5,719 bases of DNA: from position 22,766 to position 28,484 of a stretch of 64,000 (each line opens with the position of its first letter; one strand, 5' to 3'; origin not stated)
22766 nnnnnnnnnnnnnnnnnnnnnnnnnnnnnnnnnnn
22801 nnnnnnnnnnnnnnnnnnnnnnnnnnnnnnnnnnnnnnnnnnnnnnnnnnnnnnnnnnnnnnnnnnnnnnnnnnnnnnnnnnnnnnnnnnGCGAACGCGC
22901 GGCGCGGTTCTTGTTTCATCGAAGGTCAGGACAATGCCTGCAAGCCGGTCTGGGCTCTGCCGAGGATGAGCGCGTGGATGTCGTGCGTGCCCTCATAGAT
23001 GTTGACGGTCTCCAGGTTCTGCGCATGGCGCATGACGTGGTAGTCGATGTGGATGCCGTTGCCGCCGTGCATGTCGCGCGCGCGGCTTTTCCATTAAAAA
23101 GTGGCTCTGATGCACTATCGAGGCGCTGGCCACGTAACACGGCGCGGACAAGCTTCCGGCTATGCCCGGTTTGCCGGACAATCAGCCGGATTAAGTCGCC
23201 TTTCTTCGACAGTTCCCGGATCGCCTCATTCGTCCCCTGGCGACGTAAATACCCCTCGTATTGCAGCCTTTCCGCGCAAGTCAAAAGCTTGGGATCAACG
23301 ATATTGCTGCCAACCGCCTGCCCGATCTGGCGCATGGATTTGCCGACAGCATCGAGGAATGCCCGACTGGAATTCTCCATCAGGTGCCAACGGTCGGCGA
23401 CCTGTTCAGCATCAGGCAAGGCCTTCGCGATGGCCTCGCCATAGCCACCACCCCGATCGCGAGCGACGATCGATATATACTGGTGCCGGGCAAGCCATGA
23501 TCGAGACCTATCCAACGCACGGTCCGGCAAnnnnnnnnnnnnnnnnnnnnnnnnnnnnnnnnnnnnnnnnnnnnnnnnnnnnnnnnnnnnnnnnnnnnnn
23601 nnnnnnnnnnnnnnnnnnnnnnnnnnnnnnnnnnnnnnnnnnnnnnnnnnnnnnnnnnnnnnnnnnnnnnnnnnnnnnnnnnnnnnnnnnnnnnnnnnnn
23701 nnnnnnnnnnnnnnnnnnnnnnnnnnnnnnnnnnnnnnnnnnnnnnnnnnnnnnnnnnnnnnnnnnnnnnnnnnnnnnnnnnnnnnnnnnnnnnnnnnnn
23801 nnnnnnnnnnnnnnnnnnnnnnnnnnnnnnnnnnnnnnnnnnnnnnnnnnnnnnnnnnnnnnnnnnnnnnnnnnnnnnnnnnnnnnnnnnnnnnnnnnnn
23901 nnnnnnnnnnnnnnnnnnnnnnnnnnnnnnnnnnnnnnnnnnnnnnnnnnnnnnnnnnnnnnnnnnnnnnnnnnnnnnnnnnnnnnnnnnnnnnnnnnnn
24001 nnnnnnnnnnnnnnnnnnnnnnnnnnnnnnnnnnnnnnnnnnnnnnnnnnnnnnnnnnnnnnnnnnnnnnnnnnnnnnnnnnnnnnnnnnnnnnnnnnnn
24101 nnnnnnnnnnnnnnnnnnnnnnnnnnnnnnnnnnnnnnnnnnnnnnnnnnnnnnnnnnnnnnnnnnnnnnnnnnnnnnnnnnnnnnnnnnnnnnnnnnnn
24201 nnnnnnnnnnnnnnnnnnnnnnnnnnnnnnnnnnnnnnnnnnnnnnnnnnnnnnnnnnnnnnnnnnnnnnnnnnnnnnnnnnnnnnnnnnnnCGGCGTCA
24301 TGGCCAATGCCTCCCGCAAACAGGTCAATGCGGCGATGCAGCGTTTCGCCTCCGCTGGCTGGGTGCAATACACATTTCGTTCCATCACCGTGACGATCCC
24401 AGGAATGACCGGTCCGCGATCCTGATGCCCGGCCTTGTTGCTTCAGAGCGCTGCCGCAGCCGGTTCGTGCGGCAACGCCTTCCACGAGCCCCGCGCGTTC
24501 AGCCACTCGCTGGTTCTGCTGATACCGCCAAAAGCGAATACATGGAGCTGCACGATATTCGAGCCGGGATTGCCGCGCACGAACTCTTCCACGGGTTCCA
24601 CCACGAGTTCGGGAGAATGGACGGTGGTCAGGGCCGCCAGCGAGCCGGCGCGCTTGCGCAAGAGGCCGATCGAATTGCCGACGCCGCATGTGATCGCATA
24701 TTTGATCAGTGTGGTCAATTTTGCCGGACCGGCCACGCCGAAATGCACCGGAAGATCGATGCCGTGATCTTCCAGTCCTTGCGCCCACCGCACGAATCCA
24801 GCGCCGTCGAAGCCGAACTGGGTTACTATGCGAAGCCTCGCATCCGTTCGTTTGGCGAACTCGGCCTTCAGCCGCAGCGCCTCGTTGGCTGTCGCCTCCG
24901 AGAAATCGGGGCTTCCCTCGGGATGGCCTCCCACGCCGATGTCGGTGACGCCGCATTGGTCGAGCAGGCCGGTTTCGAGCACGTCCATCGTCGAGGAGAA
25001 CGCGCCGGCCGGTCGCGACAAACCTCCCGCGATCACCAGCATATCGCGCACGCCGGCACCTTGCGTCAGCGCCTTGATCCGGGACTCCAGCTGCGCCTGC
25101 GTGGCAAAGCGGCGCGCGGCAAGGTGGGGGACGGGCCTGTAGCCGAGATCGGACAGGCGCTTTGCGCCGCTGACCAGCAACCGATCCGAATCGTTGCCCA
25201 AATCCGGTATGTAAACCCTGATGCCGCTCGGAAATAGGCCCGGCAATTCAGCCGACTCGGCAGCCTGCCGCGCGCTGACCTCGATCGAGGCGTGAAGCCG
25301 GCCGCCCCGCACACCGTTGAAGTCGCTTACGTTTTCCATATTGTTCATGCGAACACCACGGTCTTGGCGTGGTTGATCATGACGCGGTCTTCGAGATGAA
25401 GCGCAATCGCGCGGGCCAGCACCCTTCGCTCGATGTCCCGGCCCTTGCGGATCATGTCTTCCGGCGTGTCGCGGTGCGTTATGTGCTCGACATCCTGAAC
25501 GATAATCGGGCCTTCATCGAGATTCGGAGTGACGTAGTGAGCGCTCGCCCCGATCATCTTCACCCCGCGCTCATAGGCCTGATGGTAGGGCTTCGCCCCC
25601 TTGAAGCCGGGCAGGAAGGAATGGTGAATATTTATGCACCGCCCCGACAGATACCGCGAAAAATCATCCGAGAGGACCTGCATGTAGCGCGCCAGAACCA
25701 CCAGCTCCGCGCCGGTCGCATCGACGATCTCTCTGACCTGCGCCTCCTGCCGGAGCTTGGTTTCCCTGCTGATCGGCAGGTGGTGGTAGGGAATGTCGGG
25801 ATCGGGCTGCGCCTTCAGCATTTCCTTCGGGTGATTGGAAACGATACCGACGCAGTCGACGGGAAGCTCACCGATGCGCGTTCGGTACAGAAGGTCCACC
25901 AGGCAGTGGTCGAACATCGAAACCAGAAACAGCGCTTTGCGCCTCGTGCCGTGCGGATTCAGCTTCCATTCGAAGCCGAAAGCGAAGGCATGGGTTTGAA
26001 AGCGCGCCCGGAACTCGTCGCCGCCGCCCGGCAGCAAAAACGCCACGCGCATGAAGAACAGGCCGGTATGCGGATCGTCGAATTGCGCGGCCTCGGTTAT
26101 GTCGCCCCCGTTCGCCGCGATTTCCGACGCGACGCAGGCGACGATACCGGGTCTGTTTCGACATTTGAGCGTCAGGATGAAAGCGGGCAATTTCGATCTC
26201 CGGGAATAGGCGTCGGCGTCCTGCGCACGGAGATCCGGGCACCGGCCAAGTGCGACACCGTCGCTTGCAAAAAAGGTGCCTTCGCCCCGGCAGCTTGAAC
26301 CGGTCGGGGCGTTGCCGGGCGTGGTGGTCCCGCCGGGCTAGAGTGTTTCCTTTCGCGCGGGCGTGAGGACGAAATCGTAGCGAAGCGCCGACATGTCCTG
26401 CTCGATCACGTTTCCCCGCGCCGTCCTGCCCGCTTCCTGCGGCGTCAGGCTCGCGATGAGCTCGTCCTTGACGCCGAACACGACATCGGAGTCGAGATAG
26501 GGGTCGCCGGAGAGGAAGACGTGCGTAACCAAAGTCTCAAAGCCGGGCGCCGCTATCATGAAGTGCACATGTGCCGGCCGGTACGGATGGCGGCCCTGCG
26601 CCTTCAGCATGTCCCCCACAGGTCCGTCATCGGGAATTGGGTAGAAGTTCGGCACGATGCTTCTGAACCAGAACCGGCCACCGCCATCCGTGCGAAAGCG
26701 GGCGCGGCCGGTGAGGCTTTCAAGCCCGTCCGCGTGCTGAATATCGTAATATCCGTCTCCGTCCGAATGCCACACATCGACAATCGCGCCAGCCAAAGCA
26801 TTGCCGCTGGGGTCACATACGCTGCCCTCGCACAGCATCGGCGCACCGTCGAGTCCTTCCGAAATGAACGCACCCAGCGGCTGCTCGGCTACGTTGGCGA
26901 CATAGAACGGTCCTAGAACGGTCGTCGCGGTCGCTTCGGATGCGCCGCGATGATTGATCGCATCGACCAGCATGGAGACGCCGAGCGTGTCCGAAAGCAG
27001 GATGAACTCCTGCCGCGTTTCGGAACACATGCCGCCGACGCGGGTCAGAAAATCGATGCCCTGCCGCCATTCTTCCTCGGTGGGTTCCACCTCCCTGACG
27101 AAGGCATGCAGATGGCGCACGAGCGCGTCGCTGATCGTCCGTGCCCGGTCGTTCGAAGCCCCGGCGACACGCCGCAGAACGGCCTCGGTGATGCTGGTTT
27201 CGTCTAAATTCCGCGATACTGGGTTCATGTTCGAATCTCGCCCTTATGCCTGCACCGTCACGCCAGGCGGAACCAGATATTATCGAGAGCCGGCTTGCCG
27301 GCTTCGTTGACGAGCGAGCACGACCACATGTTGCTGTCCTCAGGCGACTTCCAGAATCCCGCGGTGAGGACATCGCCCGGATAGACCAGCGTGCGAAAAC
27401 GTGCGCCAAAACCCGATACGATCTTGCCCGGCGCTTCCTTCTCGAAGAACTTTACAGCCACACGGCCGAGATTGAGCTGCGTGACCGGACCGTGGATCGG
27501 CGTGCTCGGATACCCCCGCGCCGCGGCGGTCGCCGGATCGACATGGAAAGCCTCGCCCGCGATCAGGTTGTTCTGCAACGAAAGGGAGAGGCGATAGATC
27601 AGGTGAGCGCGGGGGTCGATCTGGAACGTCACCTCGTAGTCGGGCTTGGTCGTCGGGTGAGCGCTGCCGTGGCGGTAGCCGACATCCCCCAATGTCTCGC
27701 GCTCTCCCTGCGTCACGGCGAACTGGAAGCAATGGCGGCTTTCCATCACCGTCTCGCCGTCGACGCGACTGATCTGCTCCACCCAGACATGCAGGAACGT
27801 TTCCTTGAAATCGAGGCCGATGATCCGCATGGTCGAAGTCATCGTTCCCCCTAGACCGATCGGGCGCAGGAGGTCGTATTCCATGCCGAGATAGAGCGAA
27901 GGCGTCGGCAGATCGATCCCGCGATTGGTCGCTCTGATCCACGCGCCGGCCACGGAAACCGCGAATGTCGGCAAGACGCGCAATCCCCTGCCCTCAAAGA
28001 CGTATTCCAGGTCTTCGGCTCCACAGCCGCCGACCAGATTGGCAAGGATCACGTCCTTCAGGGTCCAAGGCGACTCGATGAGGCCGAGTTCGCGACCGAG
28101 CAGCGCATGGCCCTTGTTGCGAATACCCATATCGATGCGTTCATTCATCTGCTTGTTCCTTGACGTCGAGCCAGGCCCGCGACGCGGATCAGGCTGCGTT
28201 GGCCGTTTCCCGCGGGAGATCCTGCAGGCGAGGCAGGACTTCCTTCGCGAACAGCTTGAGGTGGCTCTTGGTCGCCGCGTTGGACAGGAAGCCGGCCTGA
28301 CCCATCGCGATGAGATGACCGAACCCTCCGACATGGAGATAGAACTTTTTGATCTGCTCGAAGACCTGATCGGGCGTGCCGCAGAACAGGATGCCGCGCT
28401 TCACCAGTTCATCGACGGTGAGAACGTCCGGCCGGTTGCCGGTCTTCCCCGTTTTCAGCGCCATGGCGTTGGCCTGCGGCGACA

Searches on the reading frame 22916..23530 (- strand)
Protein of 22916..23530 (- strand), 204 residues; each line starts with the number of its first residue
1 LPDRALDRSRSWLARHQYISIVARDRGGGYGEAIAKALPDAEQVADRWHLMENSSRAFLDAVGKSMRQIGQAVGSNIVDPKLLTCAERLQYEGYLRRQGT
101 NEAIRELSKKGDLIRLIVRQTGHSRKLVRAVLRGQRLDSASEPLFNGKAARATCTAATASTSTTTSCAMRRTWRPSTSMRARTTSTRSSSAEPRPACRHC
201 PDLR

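Call 61: search_protein_families(library=pfam, proteins=[window:22916-23530:-], max_evalue=0.0001)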
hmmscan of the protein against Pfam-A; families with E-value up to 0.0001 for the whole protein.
window:22916-23530:- (204 aa): 1 family
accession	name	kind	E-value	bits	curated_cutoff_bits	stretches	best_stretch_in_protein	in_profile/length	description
PF01610.23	DDE_Tnp_ISL3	-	9.1e-05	22.8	23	0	4-58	35-94/240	Transposase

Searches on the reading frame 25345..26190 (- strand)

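Call 32: search_protein_families(library=pfam, proteins=[window:25345-26190:-])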
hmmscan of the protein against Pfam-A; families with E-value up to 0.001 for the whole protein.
window:25345-26190:- (281 aa): 2 families
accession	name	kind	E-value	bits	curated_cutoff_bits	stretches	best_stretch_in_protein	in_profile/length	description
PF00551.24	Formyl_trans_N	-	9e-40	136.8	26.1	1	85-262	2-181/181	Formyl transferase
PF01842.31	ACT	-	2.9e-05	24.2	27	1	5-47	2-46/66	ACT domain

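Call 34: search_protein_families(library=ncbifam, proteins=[window:25345-26190:-], max_evalue=0.00001)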
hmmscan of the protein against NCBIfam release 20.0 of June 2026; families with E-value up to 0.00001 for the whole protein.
window:25345-26190:- (281 aa): 7 families
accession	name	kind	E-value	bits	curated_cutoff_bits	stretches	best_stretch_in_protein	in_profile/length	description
NF004684.0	PRK06027.1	subfamily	2e-110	369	223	1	3-280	6-285/286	formyltetrahydrofolate deformylase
TIGR00655.1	PurU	equivalog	1.3e-92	310.4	285.95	1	5-280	2-280/280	formyltetrahydrofolate deformylase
TIGR00639.1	PurN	equivalog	3.8e-28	98.3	150.1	1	113-271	30-190/192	phosphoribosylglycinamide formyltransferase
TIGR00460.1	fmt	equivalog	7.3e-15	54.9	201.5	1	136-247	56-166/315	methionyl-tRNA formyltransferase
NF005414.0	PRK06988.1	equivalog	4.4e-10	39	316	1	147-264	64-181/311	formyltransferase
NF005998.1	PRK08125.1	equivalog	1.9e-07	29.9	777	1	162-269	77-184/649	bifunctional UDP-4-amino-4-deoxy-L-arabinose formyltransferase/UDP-glucuronic acid oxidase ArnA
NF005755.0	PRK07579.1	equivalog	5.7e-06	26.3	238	1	183-263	86-165/245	dTDP-4-amino-4,6-dideoxyglucose formyltransferase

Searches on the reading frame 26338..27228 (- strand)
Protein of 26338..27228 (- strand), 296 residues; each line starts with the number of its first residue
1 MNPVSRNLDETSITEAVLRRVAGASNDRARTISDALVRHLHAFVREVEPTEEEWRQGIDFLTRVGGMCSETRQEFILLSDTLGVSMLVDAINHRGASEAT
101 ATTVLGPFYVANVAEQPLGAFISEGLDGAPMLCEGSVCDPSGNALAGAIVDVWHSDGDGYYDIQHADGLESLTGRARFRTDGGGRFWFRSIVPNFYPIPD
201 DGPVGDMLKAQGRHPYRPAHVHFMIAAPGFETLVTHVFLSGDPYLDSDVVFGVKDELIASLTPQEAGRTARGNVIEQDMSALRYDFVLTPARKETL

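Call 32: search_protein_families(library=pfam, proteins=[window:26338-27228:-])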
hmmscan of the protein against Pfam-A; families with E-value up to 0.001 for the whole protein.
window:26338-27228:- (296 aa): 2 families
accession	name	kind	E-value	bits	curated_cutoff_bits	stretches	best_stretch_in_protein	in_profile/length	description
PF00775.27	Dioxygenase_C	-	5.6e-38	130.7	27.3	1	106-289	3-181/182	Dioxygenase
PF04444.19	Dioxygenase_N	-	5.5e-31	106.7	27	1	26-99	1-74/75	Catechol dioxygenase N terminus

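Call 34: search_protein_families(library=ncbifam, proteins=[window:26338-27228:-], max_evalue=0.00001)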
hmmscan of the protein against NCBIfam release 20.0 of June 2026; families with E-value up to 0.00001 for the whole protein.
window:26338-27228:- (296 aa): 5 families
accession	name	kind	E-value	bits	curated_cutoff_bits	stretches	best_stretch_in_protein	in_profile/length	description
TIGR02465.1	chlorocat_1_2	equivalog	1.4e-48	165.3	359.25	1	26-289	1-244/246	chlorocatechol 1,2-dioxygenase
TIGR02439.1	catechol_proteo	equivalog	8.4e-46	156.2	392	1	23-288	18-285/285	catechol 1,2-dioxygenase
TIGR02438.1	catachol_actin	equivalog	4.6e-42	144.1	404.4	1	21-268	28-269/281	catechol 1,2-dioxygenase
TIGR02422.1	protocat_beta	equivalog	2.6e-14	53.5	296.4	1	128-292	58-214/220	protocatechuate 3,4-dioxygenase subunit beta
TIGR02423.1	protocat_alph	equivalog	1.9e-06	27.9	126.25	1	120-197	29-110/193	protocatechuate 3,4-dioxygenase subunit alpha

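Call 77: search_solved_structures(query=window:26338-27228:-, max_evalue=1e-10)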
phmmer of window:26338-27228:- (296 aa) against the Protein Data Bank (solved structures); distinct sequences matched with E-value up to 1e-10: 20.
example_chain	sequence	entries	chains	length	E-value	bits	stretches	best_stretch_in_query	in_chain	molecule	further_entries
8r2x_A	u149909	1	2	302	4.9e-82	278.9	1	15-262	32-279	6-chlorohydroxyquinol-1,2-dioxygenase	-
1tmx_A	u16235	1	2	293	2.4e-76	260.2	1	8-291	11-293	hydroxyquinol 1,2-dioxygenase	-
3n9t_A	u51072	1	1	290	3.2e-75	256.5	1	20-267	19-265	PnpC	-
8r2v_A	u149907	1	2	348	1.6e-68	234.5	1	12-291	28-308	Intradiol ring-cleavage dioxygenases domain-containing protein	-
8r2w_A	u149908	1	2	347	5.5e-63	216.4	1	13-292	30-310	Hydroxyquinol 1,2-dioxygenase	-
2azq_A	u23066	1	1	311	3.1e-37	131.8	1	11-292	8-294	catechol 1,2-dioxygenase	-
3th1_A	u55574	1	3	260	1.3e-35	126.6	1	28-280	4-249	Chlorocatechol 1,2-dioxygenase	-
3i4y_A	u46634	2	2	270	2.7e-34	122.2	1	97-262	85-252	Catechol 1,2-dioxygenase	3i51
3hgi_A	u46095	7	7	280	2.9e-34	122.1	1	97-262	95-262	Catechol 1,2-dioxygenase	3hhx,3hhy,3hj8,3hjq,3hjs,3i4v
3hkp_A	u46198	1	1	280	5.2e-34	121.3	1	97-262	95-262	Catechol 1,2-dioxygenase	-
5umh_A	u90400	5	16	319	5.5e-34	121.2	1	19-291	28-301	Catechol 1,2-dioxygenase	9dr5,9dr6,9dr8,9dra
1dlm_A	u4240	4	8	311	1.8e-32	116.2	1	25-289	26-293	CATECHOL 1,2-DIOXYGENASE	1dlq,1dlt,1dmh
5td3_A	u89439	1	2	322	8e-31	110.8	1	21-290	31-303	Catechol 1,2-dioxygenase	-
5vxt_A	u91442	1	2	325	2.7e-30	109.1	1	24-291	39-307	Catechol 1,2-dioxygenase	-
2boy_A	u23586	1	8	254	3.1e-30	108.9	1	25-266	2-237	3-CHLOROCATECHOL 1,2-DIOXYGENASE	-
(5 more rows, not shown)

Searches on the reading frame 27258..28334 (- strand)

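Call 32: search_protein_families(library=pfam, proteins=[window:27258-28334:-])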
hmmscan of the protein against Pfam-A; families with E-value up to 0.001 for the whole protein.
window:27258-28334:- (358 aa): 2 families
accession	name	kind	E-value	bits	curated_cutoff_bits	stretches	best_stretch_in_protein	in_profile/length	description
PF22622.2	MFE-2_hydrat-2_N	-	1.6e-05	25.2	27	1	91-200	4-123/130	MFE-2 hydratase 2 N-terminal domain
PF01575.25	MaoC_dehydratas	-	0.00038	20.5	27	1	263-330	36-102/123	MaoC like domain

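Call 34: search_protein_families(library=ncbifam, proteins=[window:27258-28334:-], max_evalue=0.00001)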
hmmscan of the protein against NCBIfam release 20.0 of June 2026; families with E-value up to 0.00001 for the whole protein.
window:27258-28334:- (358 aa): 0 families
